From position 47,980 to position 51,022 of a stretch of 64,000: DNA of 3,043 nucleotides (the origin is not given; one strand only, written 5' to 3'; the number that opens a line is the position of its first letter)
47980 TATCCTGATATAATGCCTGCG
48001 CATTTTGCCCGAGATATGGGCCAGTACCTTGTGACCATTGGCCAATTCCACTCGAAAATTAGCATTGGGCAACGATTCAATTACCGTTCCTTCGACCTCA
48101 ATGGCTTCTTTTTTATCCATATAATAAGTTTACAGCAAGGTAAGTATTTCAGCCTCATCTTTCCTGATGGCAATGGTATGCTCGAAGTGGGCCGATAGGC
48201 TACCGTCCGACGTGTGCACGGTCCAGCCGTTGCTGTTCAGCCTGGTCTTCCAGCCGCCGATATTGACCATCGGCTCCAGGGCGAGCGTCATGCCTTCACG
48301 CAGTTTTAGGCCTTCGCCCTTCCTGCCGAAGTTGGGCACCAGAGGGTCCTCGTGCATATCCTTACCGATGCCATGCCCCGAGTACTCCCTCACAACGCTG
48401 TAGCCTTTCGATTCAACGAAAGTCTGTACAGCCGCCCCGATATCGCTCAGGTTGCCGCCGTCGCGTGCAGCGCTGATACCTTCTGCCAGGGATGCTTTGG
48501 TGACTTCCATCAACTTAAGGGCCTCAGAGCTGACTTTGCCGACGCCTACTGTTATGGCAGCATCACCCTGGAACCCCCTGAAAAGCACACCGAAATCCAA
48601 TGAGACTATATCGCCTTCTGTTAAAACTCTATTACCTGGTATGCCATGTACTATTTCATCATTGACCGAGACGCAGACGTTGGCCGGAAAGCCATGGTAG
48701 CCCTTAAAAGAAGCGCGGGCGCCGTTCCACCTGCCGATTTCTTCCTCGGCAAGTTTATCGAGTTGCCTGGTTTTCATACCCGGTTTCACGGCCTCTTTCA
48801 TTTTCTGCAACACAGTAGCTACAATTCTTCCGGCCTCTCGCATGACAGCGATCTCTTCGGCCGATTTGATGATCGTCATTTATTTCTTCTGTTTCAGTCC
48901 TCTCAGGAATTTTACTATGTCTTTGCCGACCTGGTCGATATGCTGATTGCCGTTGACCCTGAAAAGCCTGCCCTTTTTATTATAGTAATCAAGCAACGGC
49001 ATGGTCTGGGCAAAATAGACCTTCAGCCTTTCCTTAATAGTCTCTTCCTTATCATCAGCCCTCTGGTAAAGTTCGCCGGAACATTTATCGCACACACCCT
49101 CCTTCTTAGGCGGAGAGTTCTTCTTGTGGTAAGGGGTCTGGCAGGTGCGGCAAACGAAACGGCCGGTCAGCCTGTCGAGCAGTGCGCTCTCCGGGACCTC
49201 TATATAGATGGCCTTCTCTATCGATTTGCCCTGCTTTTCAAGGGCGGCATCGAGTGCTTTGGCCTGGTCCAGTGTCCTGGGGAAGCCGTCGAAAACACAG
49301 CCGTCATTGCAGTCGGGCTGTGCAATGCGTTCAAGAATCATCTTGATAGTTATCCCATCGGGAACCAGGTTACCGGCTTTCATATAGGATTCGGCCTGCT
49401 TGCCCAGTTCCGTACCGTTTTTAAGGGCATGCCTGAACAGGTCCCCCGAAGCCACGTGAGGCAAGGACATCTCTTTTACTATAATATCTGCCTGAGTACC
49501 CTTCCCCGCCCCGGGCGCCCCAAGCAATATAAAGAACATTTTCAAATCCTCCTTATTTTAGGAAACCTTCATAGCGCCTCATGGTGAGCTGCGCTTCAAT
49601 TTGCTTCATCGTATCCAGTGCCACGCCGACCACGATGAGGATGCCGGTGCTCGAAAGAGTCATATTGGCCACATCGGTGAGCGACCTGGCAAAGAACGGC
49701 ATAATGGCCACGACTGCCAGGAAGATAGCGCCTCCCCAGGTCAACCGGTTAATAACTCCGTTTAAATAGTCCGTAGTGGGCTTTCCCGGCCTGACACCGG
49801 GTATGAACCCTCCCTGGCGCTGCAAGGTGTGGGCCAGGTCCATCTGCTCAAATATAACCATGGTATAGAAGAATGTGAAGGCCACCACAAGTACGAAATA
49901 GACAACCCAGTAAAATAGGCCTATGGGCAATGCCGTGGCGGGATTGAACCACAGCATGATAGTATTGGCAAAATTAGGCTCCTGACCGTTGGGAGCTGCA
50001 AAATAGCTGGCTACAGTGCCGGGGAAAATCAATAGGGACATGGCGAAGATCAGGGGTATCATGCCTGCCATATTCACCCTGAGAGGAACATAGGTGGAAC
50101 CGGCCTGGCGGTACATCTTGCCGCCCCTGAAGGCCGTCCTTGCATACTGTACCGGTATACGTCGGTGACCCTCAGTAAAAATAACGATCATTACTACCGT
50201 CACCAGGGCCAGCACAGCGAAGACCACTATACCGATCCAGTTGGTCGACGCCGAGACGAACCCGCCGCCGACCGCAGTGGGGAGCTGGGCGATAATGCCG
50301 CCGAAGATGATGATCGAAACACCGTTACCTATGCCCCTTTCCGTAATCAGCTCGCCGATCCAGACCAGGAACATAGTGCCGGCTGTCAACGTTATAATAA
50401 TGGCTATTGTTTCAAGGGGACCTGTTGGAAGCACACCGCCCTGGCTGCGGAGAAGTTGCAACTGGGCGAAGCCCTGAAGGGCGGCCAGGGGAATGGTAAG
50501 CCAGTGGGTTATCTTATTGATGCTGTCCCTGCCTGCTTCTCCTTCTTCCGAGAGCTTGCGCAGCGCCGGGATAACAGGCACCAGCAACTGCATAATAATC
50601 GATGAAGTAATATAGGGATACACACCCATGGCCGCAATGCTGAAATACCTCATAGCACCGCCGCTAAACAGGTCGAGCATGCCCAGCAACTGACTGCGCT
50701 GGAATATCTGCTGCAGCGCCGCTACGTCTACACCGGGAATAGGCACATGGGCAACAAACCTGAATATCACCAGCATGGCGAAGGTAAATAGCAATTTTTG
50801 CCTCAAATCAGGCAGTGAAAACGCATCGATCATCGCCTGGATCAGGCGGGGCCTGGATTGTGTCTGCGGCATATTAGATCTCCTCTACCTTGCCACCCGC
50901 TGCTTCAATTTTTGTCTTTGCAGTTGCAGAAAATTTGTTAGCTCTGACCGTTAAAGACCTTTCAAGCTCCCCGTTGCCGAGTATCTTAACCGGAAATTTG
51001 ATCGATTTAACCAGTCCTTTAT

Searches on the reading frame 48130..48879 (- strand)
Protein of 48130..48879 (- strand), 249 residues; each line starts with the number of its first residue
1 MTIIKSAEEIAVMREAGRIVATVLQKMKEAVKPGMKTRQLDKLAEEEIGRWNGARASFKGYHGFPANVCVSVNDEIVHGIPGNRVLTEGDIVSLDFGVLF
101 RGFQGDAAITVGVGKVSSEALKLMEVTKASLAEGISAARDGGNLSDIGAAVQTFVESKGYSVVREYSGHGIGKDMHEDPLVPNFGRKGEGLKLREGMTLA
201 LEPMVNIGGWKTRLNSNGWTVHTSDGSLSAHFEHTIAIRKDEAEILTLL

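Call 83: search_protein_families(library=pfam, proteins=[window:48130-48879:-], max_evalue=0.000001)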
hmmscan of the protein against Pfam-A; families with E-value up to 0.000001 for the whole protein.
window:48130-48879:- (249 aa): 1 family
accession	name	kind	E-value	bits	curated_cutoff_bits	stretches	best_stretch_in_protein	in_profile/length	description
PF00557.29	Peptidase_M24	-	6.1e-50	170.3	23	1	12-239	2-207/208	Metallopeptidase family M24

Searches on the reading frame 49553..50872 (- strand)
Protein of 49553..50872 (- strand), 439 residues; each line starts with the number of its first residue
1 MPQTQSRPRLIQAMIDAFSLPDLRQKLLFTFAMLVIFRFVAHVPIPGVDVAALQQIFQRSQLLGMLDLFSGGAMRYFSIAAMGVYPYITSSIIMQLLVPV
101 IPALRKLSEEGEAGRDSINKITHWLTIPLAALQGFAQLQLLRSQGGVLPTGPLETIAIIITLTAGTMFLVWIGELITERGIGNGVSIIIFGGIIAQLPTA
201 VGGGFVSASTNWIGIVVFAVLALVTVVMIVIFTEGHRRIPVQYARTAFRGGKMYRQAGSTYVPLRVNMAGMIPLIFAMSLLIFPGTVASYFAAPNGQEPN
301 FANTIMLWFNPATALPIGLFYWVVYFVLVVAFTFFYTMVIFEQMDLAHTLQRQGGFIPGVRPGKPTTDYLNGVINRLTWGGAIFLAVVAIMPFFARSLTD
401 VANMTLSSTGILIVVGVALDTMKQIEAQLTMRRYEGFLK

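Call 83: search_protein_families(library=pfam, proteins=[window:49553-50872:-], max_evalue=0.000001)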
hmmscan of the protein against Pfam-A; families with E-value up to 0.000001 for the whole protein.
window:49553-50872:- (439 aa): 1 family
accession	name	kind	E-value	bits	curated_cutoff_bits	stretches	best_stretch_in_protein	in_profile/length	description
PF00344.25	SecY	-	2.4e-98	329.7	32.2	1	78-422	1-306/306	SecY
